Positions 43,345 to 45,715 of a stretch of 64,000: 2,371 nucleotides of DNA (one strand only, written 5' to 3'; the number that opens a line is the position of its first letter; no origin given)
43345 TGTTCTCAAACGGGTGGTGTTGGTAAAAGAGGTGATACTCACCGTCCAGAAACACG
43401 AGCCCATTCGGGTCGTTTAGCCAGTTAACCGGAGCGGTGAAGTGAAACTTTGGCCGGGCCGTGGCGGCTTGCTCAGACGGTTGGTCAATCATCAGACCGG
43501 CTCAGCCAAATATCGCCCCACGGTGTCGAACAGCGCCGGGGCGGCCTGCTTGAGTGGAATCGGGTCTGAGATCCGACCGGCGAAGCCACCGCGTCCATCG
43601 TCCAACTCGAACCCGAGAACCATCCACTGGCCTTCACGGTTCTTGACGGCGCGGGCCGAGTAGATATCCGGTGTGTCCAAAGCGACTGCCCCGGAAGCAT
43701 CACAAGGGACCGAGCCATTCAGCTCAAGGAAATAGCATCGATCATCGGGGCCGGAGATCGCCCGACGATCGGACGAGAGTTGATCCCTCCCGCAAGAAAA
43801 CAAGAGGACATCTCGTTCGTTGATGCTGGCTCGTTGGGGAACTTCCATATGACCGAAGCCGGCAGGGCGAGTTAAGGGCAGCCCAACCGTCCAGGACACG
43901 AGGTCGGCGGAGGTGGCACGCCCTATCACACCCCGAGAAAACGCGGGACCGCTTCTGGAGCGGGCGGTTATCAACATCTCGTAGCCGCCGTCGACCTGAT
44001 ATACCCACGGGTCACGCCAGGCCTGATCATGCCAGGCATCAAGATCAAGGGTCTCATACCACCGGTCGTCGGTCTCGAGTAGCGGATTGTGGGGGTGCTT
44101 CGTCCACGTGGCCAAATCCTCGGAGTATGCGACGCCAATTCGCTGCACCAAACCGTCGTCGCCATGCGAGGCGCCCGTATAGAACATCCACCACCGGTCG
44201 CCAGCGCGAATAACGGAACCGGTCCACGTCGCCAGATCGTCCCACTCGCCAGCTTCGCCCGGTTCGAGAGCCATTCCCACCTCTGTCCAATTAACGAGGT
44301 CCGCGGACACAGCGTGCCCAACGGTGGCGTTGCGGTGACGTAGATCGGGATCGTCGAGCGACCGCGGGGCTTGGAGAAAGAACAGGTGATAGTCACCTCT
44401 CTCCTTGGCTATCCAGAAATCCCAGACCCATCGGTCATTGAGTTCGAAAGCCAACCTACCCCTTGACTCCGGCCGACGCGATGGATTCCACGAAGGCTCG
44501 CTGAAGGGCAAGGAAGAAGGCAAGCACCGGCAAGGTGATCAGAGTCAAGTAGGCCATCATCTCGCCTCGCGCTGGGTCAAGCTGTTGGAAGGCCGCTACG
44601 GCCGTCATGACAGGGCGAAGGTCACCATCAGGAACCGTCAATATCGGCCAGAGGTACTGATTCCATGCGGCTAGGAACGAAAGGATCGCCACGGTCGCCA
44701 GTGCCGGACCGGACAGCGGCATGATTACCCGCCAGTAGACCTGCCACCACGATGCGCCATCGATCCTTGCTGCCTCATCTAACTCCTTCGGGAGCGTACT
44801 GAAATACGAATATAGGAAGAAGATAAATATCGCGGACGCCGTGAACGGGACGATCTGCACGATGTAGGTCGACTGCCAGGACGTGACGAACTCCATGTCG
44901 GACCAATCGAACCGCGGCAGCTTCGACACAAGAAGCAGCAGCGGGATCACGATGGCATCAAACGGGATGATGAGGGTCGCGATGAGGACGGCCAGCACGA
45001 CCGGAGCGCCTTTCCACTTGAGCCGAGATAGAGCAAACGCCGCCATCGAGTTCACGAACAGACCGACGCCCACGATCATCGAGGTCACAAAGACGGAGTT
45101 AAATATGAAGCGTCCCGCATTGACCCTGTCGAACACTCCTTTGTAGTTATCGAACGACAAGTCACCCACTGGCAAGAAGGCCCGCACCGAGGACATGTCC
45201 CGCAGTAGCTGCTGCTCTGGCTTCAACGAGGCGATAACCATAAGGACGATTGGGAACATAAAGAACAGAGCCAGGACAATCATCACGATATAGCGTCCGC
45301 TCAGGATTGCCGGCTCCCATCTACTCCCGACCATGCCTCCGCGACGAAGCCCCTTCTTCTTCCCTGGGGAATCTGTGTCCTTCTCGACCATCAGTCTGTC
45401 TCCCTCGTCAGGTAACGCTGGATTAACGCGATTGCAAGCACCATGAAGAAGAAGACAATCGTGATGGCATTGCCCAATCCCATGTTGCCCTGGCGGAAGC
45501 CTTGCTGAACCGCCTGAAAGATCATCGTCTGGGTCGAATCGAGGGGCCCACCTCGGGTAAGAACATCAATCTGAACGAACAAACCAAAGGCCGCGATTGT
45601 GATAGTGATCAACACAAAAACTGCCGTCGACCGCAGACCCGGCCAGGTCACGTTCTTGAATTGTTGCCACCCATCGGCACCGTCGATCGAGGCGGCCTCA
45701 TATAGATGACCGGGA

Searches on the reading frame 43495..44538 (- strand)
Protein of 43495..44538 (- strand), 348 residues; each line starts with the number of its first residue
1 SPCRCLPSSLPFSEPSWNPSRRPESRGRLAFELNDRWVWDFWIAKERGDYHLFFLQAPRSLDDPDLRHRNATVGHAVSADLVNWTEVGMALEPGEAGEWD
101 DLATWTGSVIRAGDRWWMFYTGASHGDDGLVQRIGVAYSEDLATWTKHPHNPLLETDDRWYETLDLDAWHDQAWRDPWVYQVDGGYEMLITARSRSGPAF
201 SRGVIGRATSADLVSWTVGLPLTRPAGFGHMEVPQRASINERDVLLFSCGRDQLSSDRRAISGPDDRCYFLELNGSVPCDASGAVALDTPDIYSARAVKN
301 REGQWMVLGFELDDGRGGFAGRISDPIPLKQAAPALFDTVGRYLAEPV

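Call 60: search_protein_families(library=pfam, proteins=[window:43495-44538:-], max_evalue=0.001)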
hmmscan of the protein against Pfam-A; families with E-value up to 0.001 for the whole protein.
window:43495-44538:- (348 aa): 2 families
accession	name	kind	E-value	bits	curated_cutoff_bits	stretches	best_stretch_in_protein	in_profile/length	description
PF00251.26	Glyco_hydro_32N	-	6e-21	75.7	22.1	1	46-250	18-211/307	Glycosyl hydrolases family 32 N-terminal domain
PF04616.20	Glyco_hydro_43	-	1.1e-08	35.2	32.2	1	77-148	39-110/288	Glycosyl hydrolases family 43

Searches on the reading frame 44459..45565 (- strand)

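Call 60: search_protein_families(library=pfam, proteins=[window:44459-45565:-], max_evalue=0.001)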
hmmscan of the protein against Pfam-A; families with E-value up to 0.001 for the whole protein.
window:44459-45565:- (369 aa): 1 family
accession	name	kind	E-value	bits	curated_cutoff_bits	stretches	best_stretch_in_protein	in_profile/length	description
PF00528.27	BPD_transp_1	-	3e-18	66.6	26.4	1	175-361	8-181/184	Binding-protein-dependent transport system inner membrane component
